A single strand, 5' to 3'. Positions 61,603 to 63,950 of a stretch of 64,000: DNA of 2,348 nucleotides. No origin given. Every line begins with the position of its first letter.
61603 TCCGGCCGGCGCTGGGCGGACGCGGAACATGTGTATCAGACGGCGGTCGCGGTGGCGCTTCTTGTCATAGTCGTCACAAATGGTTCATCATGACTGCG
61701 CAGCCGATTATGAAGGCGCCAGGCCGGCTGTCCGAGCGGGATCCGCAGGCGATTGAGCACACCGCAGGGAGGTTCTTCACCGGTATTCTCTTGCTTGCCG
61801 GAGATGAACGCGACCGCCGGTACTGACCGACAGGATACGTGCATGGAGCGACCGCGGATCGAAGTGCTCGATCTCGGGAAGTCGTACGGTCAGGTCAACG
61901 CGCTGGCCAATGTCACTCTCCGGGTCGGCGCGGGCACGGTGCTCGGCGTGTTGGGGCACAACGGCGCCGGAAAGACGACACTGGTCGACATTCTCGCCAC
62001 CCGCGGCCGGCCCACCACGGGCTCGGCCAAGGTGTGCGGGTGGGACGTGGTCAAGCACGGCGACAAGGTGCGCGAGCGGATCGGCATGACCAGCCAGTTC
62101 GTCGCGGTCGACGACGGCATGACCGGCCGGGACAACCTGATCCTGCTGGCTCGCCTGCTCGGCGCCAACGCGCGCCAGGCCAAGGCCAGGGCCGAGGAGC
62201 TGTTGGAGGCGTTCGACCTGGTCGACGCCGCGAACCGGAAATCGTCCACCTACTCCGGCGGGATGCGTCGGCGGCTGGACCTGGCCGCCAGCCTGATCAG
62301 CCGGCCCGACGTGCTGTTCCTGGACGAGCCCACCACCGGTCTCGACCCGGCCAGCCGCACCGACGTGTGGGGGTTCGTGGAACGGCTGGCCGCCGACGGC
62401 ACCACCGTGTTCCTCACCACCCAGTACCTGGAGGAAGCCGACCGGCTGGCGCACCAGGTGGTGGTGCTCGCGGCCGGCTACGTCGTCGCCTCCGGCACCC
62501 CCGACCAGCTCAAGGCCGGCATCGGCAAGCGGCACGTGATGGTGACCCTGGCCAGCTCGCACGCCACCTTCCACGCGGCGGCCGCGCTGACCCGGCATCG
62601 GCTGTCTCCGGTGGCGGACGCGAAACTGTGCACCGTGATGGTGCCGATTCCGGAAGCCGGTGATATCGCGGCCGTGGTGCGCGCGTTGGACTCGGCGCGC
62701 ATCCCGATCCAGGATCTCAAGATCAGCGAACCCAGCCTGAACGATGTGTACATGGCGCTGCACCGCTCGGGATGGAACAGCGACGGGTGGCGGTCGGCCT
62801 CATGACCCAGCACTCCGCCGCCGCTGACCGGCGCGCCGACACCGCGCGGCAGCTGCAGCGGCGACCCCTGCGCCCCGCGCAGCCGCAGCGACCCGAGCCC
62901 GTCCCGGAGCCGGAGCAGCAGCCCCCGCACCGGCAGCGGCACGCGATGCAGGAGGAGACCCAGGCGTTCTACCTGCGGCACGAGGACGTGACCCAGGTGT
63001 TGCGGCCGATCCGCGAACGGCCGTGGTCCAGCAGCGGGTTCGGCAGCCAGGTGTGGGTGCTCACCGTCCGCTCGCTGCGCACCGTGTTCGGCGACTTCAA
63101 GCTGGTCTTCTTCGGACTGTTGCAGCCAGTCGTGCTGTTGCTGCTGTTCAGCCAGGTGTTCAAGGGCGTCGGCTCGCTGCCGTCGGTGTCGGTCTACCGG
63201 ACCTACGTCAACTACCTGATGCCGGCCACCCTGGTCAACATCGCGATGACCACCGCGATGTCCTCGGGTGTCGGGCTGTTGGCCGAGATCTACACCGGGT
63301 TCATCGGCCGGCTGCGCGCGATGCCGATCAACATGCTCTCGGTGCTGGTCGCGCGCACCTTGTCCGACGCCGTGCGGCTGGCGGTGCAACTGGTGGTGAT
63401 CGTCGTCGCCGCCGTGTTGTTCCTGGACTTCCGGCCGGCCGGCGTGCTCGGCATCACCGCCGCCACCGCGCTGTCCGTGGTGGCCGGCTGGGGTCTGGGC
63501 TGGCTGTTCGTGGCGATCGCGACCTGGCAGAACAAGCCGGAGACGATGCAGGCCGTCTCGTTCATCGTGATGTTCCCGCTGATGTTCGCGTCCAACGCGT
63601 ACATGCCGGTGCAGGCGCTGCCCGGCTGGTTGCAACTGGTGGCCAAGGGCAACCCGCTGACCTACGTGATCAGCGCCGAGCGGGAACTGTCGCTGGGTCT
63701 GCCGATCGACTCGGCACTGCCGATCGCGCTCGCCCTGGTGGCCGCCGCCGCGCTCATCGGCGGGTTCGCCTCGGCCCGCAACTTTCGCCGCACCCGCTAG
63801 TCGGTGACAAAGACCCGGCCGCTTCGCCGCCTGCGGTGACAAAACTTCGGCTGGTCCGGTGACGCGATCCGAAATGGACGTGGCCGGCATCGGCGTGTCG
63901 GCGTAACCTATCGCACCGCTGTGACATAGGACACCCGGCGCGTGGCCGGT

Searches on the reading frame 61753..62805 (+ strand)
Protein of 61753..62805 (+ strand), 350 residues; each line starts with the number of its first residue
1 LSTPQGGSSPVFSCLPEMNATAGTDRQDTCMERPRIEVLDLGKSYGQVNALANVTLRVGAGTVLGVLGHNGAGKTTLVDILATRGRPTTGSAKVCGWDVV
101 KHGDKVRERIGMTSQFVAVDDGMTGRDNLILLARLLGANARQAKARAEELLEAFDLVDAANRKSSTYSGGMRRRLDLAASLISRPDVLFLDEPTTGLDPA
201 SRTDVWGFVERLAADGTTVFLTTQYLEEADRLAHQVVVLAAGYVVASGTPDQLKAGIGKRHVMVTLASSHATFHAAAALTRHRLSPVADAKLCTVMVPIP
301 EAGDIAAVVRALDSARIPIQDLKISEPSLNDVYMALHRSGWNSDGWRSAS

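Call 6: search_protein_families(library=pfam, proteins=[window:61753-62805:+])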
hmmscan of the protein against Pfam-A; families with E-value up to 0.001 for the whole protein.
window:61753-62805:+ (350 aa): 4 families
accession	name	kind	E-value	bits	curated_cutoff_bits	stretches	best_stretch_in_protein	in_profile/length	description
PF00005.33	ABC_tran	-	9.5e-30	104.4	25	1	51-195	1-137/137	ABC transporter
PF13304.12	AAA_21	-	5.2e-12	46.9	27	1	159-224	230-298/304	AAA domain, putative AbiEii toxin, Type IV TA system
PF13732.12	DrrA1-3_C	-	1.3e-05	26.3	27.4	1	248-334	1-78/81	ATP-binding protein DrrA1-3-like, C-terminal domain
PF02702.23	KdpD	-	0.0009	19.2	26.1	0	142-235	43-136/210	Osmosensitive K+ channel His kinase sensor domain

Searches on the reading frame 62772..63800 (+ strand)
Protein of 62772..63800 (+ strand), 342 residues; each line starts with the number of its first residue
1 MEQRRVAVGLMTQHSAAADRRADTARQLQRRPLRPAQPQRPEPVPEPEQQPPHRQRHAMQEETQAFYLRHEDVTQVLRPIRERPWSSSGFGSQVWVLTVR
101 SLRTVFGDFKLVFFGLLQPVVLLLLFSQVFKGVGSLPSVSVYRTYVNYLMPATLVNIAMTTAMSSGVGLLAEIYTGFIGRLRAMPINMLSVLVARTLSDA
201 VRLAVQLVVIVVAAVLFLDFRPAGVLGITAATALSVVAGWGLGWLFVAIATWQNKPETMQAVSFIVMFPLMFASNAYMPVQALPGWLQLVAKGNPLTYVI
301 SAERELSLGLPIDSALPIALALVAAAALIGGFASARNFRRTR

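Call 6: search_protein_families(library=pfam, proteins=[window:62772-63800:+])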
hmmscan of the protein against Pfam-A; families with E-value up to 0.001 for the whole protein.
window:62772-63800:+ (342 aa): 2 families
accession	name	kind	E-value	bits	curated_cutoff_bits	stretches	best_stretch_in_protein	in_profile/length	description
PF01061.29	ABC2_membrane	-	1.6e-24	87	26.9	1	93-302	2-205/211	ABC-2 type transporter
PF12698.13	ABC2_membrane_3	-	6e-14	52.3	31.6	1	143-333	158-345/347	ABC-2 family transporter protein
